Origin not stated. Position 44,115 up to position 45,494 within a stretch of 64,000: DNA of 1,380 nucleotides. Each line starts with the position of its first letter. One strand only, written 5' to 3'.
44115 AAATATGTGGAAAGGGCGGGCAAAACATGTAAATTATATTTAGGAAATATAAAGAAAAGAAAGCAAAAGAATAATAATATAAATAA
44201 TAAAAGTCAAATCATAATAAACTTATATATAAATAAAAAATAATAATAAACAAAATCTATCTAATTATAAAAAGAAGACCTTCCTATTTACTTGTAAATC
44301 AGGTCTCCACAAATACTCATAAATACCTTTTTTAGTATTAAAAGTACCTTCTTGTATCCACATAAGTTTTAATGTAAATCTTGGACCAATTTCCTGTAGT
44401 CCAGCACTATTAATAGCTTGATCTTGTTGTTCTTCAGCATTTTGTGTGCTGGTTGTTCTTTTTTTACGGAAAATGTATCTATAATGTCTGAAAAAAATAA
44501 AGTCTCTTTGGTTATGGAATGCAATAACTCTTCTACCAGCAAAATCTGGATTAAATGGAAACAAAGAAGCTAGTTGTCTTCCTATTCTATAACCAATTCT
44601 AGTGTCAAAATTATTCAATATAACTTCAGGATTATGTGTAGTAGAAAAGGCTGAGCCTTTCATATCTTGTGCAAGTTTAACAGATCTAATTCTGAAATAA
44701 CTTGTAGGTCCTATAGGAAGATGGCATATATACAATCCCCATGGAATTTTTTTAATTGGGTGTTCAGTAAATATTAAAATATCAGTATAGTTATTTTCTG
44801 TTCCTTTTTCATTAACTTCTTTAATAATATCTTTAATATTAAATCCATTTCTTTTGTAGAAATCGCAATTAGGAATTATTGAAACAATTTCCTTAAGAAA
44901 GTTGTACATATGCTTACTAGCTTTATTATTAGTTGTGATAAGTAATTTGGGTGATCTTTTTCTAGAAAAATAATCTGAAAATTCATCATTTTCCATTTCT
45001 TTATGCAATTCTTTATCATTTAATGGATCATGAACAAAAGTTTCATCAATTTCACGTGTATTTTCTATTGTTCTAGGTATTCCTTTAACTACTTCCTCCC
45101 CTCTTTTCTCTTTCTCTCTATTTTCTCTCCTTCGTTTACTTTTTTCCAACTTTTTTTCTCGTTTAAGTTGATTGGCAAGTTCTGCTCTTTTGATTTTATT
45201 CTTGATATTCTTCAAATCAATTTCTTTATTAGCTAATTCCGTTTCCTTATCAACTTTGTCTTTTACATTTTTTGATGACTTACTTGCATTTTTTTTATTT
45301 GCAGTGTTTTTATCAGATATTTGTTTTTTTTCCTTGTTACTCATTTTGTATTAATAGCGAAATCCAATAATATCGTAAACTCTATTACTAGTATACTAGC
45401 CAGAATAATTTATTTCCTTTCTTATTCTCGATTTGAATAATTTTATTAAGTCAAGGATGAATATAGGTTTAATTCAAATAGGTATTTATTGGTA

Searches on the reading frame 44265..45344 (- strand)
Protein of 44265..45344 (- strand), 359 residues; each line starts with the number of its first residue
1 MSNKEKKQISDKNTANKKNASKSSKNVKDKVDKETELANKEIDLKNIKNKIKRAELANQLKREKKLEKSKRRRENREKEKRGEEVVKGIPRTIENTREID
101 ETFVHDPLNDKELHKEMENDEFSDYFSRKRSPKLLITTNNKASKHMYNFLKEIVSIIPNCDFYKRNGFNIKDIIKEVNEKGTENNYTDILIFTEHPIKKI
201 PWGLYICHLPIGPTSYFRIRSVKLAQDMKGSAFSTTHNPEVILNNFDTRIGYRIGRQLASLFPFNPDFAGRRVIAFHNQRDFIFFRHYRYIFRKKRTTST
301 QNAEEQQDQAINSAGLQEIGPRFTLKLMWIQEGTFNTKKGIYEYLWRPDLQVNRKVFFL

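Call 35: search_protein_families(library=pfam, proteins=[window:44265-45344:-], max_evalue=0.001)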
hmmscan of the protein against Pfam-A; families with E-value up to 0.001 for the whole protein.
window:44265-45344:- (359 aa): 1 family
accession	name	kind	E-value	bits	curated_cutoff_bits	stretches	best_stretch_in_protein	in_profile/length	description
PF04427.23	Brix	-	1.1e-30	107.5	28.2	1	140-328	2-192/193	Brix domain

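Call 39: find_homologous_proteins(query=window:44265-45344:-, max_evalue=1e-30)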
Query window:44265-45344:- (359 aa): 2136 proteins with E <= 1e-30 among 4043 candidates; the best 120 are listed.
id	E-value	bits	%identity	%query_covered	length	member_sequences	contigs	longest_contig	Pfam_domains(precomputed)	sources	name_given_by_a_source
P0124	4.6e-225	764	94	100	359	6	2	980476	PF04427.24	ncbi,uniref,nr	ncbi:Brix domain protein [Cryptosporidium meleagridis]|uniref:Brix domain protein n=1 Tax=Cryptospor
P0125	8.3e-225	763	94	100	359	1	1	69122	PF04427.24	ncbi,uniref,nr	ncbi:IMP4-like U4 small nucleolar ribonucleoprotein [Cryptosporidium sp. chipmunk genotype I]|uniref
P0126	6.8e-223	757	94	100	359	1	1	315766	PF04427.24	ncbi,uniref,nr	ncbi:IMP4-like U3 small nucleolar ribonucleoprotein [Cryptosporidium ubiquitum]|uniref:IMP4-like U3 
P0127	4.7e-220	748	92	100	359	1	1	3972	PF04427.24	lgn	-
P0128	2.6e-209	712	86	100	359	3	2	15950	PF04427.24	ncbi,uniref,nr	ncbi:IMP4-like U3 small nucleolar ribonucleoprotein (snoRNP) [Cryptosporidium canis]|uniref:IMP4-lik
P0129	2.1e-198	677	84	100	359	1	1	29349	PF04427.24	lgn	-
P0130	6.8e-196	668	83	100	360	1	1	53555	PF04427.24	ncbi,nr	ncbi:putative IMP4 family U3 small nucleolar ribonucleoprotein (snoRNP) [Cryptosporidium felis]|nr:p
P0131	1.2e-175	602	76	97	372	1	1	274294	PF04427.24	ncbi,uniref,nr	ncbi:IMP4-like U3 small nucleolar ribonucleoprotein (snoRNP) [Cryptosporidium ryanae]|uniref:IMP4-li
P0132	4.3e-168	577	74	95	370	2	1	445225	PF04427.24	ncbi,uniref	ncbi:IMP4-like U3 small nucleolar ribonucleoprotein (snoRNP) [Cryptosporidium xiaoi]|uniref:IMP4-lik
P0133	7.0e-161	553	73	91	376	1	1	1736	PF04427.24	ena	-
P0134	2.5e-149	515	69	94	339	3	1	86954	PF04427.24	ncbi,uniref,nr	ncbi:ribosome production factor 2 [Cryptosporidium andersoni]|uniref:Ribosome production factor 2 n=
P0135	3.7e-96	340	53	90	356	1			PF04427.24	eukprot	eukprot:GHVS01021612.1.p1 GENE.GHVS01021612.1~~GHVS01021612.1.p1 ORF type:complete len:375 (-),score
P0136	4.3e-96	340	52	96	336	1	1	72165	PF04427.24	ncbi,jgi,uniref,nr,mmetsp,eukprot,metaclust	ncbi:unnamed protein product [Vitrella brassicaformis CCMP3155]|uniref:Brix domain-containing protei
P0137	3.6e-93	331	51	88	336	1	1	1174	PF04427.24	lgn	-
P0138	4.4e-93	330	48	100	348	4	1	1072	PF04427.24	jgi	-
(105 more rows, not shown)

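Call 40: find_encoding_contigs(protein=P0134, flank=10000, max_places=2)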
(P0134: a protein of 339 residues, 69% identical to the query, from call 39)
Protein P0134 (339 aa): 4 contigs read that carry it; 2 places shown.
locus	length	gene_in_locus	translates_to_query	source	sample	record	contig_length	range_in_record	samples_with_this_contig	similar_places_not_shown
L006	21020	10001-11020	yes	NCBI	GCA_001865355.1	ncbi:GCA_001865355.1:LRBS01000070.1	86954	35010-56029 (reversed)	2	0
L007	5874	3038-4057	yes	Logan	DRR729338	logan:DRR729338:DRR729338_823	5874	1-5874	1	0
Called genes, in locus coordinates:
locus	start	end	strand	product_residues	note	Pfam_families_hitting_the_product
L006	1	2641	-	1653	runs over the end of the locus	PF02383:Syja_N, PF22669:Exo_endo_phos2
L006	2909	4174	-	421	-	PF03366:YEATS, PF20305:pYEATS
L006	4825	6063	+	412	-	PF01210:NAD_Gly3P_dh_N, PF07479:NAD_Gly3P_dh_C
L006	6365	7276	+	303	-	-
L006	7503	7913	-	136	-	PF04178:Got1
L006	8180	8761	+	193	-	PF05700:BCAS2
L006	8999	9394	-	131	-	PF01282:Ribosomal_S24e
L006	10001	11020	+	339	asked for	PF04427:Brix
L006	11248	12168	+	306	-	-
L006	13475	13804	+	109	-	PF00428:Ribosomal_60s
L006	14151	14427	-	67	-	PF01779:Ribosomal_L29e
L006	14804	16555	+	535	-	PF04851:ResIII, PF00270:DEAD, PF00271:Helicase_C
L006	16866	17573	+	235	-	-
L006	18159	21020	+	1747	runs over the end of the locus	PF00664:ABC_membrane (weak), PF00005:ABC_tran, PF01580:FtsK_SpoIIIE (faint), PF01926:MMR_HSR1 (faint), PF13555:AAA_29 (faint), PF00664:ABC_membrane, PF00005:ABC_tran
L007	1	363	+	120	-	?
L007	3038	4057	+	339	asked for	PF04427:Brix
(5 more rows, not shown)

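Call 41: find_encoding_contigs(protein=P0126, flank=6000, max_places=2)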
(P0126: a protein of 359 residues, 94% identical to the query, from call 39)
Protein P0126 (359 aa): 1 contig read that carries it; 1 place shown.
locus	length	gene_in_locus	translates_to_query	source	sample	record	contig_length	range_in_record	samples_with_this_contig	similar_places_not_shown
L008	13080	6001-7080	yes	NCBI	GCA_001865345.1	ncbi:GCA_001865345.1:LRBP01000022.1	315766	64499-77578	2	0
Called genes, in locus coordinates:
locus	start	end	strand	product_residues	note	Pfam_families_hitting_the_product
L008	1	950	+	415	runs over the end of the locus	PF01210:NAD_Gly3P_dh_N, PF07479:NAD_Gly3P_dh_C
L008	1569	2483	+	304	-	PF17800:NPL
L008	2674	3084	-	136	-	-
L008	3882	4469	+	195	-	PF05700:BCAS2 (weak)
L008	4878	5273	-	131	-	PF01282:Ribosomal_S24e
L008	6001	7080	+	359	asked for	PF04427:Brix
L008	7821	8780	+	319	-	-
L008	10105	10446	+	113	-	PF00428:Ribosomal_60s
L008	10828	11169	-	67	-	PF01779:Ribosomal_L29e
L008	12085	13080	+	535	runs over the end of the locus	PF04851:ResIII, PF00270:DEAD, PF00271:Helicase_C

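Call 42: find_encoding_contigs(protein=P0130, flank=6000, max_places=2)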
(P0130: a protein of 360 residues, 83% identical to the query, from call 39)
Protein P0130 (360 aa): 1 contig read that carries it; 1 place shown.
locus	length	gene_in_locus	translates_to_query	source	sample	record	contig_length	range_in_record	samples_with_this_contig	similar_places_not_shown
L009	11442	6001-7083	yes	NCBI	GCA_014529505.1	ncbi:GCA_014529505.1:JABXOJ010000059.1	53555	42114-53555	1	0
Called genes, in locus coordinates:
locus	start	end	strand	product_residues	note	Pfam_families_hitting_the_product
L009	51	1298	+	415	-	PF01210:NAD_Gly3P_dh_N, PF07479:NAD_Gly3P_dh_C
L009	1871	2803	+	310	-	PF17800:NPL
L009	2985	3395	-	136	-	-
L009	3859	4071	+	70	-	-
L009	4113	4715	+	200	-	PF05700:BCAS2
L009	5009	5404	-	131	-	PF01282:Ribosomal_S24e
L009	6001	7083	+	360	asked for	PF04427:Brix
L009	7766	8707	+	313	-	-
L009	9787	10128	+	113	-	PF00428:Ribosomal_60s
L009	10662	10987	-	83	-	-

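Call 43: find_encoding_contigs(protein=P0128, flank=6000, max_places=2)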
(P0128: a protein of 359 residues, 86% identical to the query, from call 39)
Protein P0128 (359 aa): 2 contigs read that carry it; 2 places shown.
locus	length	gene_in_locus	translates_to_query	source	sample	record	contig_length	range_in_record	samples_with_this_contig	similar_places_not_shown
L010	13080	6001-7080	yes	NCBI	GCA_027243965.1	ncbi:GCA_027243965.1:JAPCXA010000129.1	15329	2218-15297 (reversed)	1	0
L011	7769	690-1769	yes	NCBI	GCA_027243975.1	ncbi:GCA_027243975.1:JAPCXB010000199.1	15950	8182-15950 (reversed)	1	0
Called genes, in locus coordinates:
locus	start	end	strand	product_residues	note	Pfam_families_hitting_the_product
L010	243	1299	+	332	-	PF01210:NAD_Gly3P_dh_N, PF07479:NAD_Gly3P_dh_C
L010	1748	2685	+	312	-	-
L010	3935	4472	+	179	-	PF05700:BCAS2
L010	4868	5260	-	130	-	PF01282:Ribosomal_S24e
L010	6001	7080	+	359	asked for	PF04427:Brix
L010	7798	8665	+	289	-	-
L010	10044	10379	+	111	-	PF00428:Ribosomal_60s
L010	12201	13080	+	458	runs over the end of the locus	PF00270:DEAD, PF04851:ResIII, PF00271:Helicase_C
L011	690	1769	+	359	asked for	PF04427:Brix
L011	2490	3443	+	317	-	-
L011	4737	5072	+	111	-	PF00428:Ribosomal_60s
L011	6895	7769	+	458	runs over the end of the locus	PF00270:DEAD, PF04851:ResIII, PF00271:Helicase_C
